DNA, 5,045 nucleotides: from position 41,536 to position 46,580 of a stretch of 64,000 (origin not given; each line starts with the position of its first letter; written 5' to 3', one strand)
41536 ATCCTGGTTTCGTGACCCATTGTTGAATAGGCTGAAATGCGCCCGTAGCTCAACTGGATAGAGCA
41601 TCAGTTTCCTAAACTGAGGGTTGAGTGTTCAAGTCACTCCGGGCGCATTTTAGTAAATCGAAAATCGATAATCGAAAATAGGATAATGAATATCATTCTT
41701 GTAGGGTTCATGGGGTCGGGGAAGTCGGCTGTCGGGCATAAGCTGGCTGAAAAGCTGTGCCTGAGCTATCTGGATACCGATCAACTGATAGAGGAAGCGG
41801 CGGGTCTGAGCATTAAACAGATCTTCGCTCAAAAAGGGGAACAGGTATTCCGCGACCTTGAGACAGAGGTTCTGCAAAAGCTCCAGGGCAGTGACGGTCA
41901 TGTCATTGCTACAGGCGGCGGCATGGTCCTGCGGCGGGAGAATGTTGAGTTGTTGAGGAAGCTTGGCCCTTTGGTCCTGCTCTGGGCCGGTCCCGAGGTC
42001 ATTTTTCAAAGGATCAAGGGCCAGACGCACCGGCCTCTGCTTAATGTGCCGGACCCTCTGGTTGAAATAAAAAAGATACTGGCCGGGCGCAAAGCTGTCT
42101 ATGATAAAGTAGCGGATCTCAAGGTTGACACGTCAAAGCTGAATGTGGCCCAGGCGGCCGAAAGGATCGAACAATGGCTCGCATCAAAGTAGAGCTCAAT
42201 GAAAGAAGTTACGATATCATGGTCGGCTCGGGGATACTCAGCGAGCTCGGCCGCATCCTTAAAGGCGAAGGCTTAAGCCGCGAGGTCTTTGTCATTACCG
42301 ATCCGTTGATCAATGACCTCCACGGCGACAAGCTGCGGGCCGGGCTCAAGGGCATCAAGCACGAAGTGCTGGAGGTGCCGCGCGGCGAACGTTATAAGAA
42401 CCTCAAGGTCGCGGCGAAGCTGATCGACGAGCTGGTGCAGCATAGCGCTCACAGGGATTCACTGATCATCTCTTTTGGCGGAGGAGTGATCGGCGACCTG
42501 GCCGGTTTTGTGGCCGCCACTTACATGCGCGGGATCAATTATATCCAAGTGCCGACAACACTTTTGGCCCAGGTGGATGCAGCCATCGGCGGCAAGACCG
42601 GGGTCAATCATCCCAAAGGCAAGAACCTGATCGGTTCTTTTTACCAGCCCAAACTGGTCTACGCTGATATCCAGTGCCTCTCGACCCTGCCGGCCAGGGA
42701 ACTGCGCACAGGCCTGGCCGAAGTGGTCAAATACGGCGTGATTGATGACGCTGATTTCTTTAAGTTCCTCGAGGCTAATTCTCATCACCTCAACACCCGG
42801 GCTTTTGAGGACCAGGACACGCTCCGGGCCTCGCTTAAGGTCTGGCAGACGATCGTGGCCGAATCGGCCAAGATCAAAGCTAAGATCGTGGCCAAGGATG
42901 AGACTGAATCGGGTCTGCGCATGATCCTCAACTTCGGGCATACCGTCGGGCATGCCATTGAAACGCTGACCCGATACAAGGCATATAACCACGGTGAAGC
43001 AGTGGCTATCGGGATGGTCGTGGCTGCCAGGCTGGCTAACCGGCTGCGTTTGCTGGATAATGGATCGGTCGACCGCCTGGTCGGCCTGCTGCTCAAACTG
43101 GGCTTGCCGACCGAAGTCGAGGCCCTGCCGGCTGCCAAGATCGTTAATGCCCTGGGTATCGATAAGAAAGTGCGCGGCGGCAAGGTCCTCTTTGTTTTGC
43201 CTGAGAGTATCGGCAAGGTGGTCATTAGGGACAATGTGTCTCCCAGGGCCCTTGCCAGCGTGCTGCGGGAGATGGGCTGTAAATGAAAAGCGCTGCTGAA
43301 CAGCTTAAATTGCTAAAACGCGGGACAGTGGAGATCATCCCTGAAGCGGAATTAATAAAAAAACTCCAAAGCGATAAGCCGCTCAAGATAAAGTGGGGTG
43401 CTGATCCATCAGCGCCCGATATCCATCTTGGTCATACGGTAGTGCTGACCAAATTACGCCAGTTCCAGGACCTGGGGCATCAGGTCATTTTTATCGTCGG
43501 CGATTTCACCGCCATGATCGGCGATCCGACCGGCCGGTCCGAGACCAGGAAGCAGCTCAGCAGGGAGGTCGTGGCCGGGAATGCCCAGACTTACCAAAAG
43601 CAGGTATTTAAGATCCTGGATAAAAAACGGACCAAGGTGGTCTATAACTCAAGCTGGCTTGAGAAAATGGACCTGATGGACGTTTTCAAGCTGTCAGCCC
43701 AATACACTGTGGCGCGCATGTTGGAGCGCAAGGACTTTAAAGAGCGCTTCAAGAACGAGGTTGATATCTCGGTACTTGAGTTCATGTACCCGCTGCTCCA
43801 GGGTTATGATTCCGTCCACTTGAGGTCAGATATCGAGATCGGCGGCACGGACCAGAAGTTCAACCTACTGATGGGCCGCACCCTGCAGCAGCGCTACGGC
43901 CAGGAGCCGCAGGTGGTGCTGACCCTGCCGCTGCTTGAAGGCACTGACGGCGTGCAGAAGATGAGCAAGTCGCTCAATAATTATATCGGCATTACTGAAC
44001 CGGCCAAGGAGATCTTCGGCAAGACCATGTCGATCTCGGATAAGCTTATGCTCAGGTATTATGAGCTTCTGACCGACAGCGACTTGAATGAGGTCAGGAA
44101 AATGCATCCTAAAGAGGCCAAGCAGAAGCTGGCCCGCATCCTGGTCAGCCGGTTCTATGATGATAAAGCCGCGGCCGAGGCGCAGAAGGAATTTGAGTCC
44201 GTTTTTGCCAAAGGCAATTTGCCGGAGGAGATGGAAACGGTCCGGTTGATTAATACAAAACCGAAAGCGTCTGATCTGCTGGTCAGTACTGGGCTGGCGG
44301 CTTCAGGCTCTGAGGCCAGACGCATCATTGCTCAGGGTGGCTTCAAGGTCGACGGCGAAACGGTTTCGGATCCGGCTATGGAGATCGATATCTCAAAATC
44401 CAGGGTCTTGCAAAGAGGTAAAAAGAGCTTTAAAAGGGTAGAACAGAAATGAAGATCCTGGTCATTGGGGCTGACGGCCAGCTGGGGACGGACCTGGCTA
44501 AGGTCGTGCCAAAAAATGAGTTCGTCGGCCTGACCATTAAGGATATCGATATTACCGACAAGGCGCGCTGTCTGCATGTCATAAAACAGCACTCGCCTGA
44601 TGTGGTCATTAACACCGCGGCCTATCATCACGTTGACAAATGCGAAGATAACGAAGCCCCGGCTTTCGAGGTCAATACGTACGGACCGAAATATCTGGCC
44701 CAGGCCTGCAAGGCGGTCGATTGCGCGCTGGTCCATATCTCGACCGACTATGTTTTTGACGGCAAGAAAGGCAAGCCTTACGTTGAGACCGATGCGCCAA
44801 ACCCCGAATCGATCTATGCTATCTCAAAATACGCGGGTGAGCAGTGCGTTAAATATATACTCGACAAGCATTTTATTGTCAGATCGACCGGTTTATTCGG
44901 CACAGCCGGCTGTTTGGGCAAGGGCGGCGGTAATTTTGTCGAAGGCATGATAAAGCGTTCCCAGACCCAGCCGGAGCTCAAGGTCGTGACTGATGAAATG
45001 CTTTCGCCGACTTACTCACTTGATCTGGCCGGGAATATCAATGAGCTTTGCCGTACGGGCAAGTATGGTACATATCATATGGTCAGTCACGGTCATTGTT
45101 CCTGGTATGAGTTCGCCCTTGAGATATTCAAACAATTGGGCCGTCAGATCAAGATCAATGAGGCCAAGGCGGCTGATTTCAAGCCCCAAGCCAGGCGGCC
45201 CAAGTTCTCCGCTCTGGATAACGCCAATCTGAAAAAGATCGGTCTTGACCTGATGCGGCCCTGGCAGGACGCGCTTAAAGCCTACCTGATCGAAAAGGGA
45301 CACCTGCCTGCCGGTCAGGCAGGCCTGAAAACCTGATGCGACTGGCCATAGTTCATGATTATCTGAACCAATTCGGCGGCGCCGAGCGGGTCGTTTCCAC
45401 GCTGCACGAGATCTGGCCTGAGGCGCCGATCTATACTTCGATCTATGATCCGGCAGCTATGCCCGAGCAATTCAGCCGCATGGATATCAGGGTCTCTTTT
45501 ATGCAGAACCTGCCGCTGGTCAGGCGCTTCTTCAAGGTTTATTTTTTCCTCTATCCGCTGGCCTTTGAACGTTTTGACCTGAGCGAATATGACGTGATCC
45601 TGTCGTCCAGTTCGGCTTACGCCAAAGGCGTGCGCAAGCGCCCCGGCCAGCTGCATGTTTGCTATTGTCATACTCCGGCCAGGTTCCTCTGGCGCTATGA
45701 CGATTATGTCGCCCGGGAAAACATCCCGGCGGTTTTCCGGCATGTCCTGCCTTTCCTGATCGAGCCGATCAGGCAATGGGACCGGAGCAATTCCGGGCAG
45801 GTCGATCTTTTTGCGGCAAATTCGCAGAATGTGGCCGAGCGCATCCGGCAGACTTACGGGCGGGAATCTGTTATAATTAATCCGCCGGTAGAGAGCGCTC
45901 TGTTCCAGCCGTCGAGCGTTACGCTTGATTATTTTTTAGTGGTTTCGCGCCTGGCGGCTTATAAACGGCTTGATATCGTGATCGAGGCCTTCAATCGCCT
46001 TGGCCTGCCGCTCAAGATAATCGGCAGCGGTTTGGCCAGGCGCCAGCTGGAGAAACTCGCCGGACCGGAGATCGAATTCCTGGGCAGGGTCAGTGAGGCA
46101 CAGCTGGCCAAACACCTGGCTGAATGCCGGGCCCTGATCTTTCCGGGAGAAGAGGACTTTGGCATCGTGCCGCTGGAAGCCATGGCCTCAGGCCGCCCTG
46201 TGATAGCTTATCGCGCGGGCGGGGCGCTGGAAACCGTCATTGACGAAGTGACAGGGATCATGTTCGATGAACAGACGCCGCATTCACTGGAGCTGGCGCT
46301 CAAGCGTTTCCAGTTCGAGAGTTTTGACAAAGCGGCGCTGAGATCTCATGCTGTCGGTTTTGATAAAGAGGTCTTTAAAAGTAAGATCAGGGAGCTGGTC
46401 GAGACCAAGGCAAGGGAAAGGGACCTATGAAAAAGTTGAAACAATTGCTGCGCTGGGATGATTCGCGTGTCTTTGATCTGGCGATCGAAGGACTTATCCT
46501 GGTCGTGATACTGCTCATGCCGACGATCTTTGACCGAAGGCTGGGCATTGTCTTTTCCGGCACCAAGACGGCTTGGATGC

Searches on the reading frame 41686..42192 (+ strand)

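Call 12: search_protein_families(library=pfam, proteins=[window:41686-42192:+], max_evalue=0.001)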
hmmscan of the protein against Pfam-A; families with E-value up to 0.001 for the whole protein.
window:41686-42192:+ (168 aa): 6 families
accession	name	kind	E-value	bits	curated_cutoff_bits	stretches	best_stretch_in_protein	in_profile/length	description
PF01202.28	SKI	-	3.5e-47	160.9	22.1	1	9-165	1-158/159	Shikimate kinase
PF13671.12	AAA_33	-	3.4e-07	31.1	27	1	3-116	2-121/143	AAA domain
PF13238.12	AAA_18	-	1.3e-06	29.3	29.4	1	3-114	1-112/128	AAA domain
PF13189.12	Cytidylate_kin2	-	0.00011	22.9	28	1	8-53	7-52/176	Cytidylate kinase-like family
PF13207.12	AAA_17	-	0.00037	21.2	27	1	6-115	1-124/136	AAA domain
PF02224.24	Cytidylate_kin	-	0.0004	20.6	26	0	7-63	5-61/211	Cytidylate kinase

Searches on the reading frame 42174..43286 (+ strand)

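Call 12: search_protein_families(library=pfam, proteins=[window:42174-43286:+], max_evalue=0.001)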
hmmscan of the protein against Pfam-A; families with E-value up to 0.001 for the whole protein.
window:42174-43286:+ (370 aa): 4 families
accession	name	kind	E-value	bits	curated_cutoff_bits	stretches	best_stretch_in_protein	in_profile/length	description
PF01761.26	DHQ_synthase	-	5.3e-50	168.3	24.2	1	66-178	2-114/115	3-dehydroquinate synthase N-terminal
PF24621.2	DHQS_C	-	2.2e-46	157.8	27.6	1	180-333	1-144/144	3-dehydroquinate synthase C-terminal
PF13685.12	Fe-ADH_2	-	1.4e-08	35.3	28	1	17-130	2-108/149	Iron-containing alcohol dehydrogenase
PF00465.25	Fe-ADH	-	2.1e-06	27.9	31.3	1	15-129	4-130/168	Iron-containing alcohol dehydrogenase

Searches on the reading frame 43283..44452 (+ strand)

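Call 12: search_protein_families(library=pfam, proteins=[window:43283-44452:+], max_evalue=0.001)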
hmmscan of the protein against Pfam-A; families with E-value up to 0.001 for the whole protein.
window:43283-44452:+ (389 aa): 3 families
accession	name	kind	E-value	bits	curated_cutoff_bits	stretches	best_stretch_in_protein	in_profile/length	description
PF00579.31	tRNA-synt_1b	-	4.5e-82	276.1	21.1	1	31-308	3-291/292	tRNA synthetases class I (W and Y)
PF01479.30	S4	-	9.3e-08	32.1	22.8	1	332-369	6-43/48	S4 domain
PF22421.1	SYY_C-terminal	-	4.6e-07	30.1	27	1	315-384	7-81/83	Tyrosine--tRNA ligase SYY-like C-terminal domain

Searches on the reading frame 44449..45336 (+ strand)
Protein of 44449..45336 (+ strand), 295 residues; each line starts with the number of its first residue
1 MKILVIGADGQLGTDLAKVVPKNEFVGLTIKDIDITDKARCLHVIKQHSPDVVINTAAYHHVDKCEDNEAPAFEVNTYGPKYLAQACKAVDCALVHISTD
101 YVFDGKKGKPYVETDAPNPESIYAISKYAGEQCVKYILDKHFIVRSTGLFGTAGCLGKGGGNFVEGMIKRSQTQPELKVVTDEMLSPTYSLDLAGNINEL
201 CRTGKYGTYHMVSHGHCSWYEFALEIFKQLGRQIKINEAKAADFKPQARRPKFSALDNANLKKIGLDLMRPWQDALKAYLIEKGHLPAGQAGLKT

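Call 12: search_protein_families(library=pfam, proteins=[window:44449-45336:+], max_evalue=0.001)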
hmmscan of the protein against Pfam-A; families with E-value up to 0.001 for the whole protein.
window:44449-45336:+ (295 aa): 5 families
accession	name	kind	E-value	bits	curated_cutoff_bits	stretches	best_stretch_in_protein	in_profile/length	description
PF04321.23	RmlD_sub_bind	-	2.8e-83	279.7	27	1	1-280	1-282/287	RmlD substrate binding domain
PF01370.27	Epimerase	-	5.9e-23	82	20.9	1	3-179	1-201/240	NAD dependent epimerase/dehydratase family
PF16363.11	GDP_Man_Dehyd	-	7.9e-17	62.1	27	1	28-236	54-272/332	GDP-mannose 4,6 dehydratase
PF02719.21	Polysacc_synt_2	-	3.5e-11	43.3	20.2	1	33-101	61-130/293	Polysaccharide biosynthesis protein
PF07993.18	NAD_binding_4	-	1.2e-05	25.1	20.1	1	51-136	90-190/258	Male sterility protein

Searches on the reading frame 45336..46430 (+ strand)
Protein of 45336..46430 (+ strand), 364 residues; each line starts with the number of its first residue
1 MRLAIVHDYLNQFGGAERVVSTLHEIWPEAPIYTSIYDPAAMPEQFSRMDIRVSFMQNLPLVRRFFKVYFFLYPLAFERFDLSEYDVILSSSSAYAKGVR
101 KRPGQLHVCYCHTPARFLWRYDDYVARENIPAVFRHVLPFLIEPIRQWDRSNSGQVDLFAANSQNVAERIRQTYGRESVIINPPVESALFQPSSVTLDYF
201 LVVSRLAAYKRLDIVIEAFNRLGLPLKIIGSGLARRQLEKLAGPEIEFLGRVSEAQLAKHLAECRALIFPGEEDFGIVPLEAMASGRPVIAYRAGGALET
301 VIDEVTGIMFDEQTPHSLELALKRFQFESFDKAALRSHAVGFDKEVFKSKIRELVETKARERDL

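Call 12: search_protein_families(library=pfam, proteins=[window:45336-46430:+], max_evalue=0.001)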
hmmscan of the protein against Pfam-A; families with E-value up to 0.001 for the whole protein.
window:45336-46430:+ (364 aa): 4 families
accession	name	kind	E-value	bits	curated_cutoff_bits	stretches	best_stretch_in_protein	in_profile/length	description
PF00534.26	Glycos_transf_1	-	4.3e-24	85.4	26.4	1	198-325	16-155/172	Glycosyl transferases group 1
PF13692.12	Glyco_trans_1_4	-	2.4e-22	80.2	27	1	200-323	4-137/142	Glycosyl transferases group 1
PF13439.12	Glyco_transf_4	-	6e-08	33.3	28.5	1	13-185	1-166/170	Glycosyltransferase Family 4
PF20706.3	GT4-conflict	-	0.00078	19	26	0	253-306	271-325/385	Family 4 Glycosyltransferase in conflict systems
